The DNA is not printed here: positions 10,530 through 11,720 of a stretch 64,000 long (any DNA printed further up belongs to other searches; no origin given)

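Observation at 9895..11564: Four-member paralogous family: N-terminal TM + FN3/PAP-N-like domain + CarboxypepD_reg-like region, spread over three surface-protein loci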

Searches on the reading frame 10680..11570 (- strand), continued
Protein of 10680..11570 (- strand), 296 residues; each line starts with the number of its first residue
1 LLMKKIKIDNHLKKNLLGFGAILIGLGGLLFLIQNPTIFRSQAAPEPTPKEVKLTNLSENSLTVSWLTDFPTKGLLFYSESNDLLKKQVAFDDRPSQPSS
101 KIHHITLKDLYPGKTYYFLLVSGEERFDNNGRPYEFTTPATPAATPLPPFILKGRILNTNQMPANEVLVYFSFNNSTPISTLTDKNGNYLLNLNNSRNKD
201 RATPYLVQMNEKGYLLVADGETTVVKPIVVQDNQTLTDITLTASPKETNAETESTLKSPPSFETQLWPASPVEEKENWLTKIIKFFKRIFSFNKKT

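Call 51: search_solved_structures(query=A2, max_evalue=1)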
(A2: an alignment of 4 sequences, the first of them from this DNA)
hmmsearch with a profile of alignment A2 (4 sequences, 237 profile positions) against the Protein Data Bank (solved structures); distinct sequences matched with E-value up to 1: 68 (the best 60 are shown).
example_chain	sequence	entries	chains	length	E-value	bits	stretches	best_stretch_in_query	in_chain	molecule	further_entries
5e53_A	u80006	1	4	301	5.8e-06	28.9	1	30-113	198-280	Contactin-1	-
9ot8_A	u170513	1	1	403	6.1e-06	28.8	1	41-114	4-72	FN3con-9 - FN3con-41 fusion,Galectin-3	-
1xzw_A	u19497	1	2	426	1.8e-05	27.3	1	40-116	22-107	purple acid phosphatase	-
2qfp_A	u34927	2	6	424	2.4e-05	26.9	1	41-118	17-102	Purple acid phosphatase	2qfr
4dhl_A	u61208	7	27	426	2.4e-05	26.8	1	41-118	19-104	Purple acid phosphatase | Fe(3+)-Zn(2+) purple acid phosphatase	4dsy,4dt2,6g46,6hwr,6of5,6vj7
6hwr_D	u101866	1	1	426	2.4e-05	26.8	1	41-118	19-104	Fe(3+)-Zn(2+) purple acid phosphatase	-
8brn_A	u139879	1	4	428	2.4e-05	26.8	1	41-118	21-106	Fe(3+)-Zn(2+) purple acid phosphatase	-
1kbp_A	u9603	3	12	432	2.4e-05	26.8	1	41-118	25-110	PURPLE ACID PHOSPHATASE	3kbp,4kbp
6ofd_A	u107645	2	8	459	2.6e-05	26.7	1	41-118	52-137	Fe(3+)-Zn(2+) purple acid phosphatase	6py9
5j7k_A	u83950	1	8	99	2.9e-05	26.5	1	42-133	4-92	FN3con-a-lys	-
7e72_E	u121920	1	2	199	3.9e-05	26.2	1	41-118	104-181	Angiopoietin-1 receptor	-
5utk_A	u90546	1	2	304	5.8e-05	25.6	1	41-118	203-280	Angiopoietin-1 receptor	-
5mya_A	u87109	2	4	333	0.00014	24.3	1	41-118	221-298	Angiopoietin-1 receptor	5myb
3teu_A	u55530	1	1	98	0.00022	23.7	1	42-110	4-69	Fibcon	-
1fnf_A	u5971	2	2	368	0.00036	23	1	42-117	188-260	FIBRONECTIN | Isoform 1 of Fibronectin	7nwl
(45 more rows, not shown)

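Call 86: search_protein_families(library=pfam, proteins=[P0066, P0120, P0138, P0087], max_evalue=0.0001)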
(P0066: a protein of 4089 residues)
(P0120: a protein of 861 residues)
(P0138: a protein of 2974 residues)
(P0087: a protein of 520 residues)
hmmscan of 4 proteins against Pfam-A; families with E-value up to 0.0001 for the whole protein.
P0066 (4089 aa): 5 families
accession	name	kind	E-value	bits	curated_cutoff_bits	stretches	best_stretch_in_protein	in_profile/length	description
PF16656.11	Pur_ac_phosph_N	-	4.6e-28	98.1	30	2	463-532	8-82/93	Purple acid Phosphatase, N-terminal domain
PF00041.27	fn3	-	1.4e-23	83.4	25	2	237-328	2-76/84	Fibronectin type III domain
PF10179.15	NDNF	-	1.1e-14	55.1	27.3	0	1161-1202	85-126/127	Neuron-derived neurotrophic factor, first Fn(III) domain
PF18962.6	Por_Secre_tail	-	3.3e-06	27.7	27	1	4001-4082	2-73/75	Secretion system C-terminal sorting domain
PF25059.1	FN3_DSCAM-DSCAML_C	-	9.8e-05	23.1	39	0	1132-1202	23-83/89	DSCAM/DSCAML C-terminal Fn3-like domain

P0120 (861 aa): 7 families
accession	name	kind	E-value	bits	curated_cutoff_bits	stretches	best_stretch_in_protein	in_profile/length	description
PF24681.1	Kelch_KLHDC2_KLHL20_DRC7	-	1.3e-39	136.2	50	2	232-386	34-195/221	KLHDC2/KLHL20/DRC7 Kelch-repeats domain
PF13415.12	Kelch_3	-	9.7e-31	105.7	22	2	357-401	2-47/48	Galactose oxidase, central domain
PF24981.1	Beta-prop_ATRN-LZTR1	-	1.1e-22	81.1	50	2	234-366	25-169/289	Attractin/LZTR1 beta-propeller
PF13418.12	Kelch_4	-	3e-22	78.8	21.6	0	295-328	1-34/49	Galactose oxidase, central domain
PF16656.11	Pur_ac_phosph_N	-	2.2e-19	70.2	30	2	584-655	7-83/93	Purple acid Phosphatase, N-terminal domain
PF00041.27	fn3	-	3.5e-14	53.2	25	2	581-655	4-68/84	Fibronectin type III domain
PF01344.31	Kelch_1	-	3.1e-10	39.8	20.1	0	258-289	11-44/46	Kelch motif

P0138 (2974 aa): 11 families
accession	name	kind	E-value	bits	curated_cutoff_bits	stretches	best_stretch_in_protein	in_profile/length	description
PF02128.21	Peptidase_M36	-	8.3e-147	489.6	23.3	1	282-651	1-368/368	Fungalysin metallopeptidase (M36)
PF00089.32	Trypsin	-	1.2e-68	231.6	20.6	1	1563-1784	1-220/220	Trypsin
PF13620.12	CarboxypepD_reg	-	7.3e-29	100.4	32.3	3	1024-1101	1-81/82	Carboxypeptidase regulatory-like domain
PF16656.11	Pur_ac_phosph_N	-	1.8e-17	64.1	30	1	2326-2404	12-93/93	Purple acid Phosphatase, N-terminal domain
PF13715.12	CarbopepD_reg_2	-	3.5e-15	56.2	32.2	1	1026-1084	2-60/88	CarboxypepD_reg-like domain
PF07504.19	FTP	-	1.8e-14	53.8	21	1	83-133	2-51/51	Fungalysin/Thermolysin Propeptide Motif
PF00041.27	fn3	-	7.5e-13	49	25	0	2730-2804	2-67/84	Fibronectin type III domain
PF22544.2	HYDIN_VesB_CFA65-like_Ig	-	7e-09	36.3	25.5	0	2249-2302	46-95/100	HYDIN/CFA65/VesB-like, Ig-like domain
PF08308.17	PEGA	-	1.5e-07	31.6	20.8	0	1469-1505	32-68/71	PEGA domain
PF01483.27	P_proprotein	-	1.2e-06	29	21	1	899-1013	3-85/86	Proprotein convertase P-domain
PF25788.1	Ig_Rha78A_N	-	9.8e-05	23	27.4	0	790-868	19-104/105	Rha78A-like, N-terminal immunoglobulin domain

P0087 (520 aa): 4 families
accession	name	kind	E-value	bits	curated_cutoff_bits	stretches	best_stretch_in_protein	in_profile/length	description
PF16656.11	Pur_ac_phosph_N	-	1.6e-22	80.3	30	2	297-368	4-82/93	Purple acid Phosphatase, N-terminal domain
PF00041.27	fn3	-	8.4e-14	52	25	2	295-369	4-68/84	Fibronectin type III domain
PF10179.15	NDNF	-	1.3e-06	29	27.3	0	346-365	88-107/127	Neuron-derived neurotrophic factor, first Fn(III) domain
PF16655.11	PhoD_N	-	6.6e-06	27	30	0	67-121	31-86/90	PhoD-like phosphatase, N-terminal domain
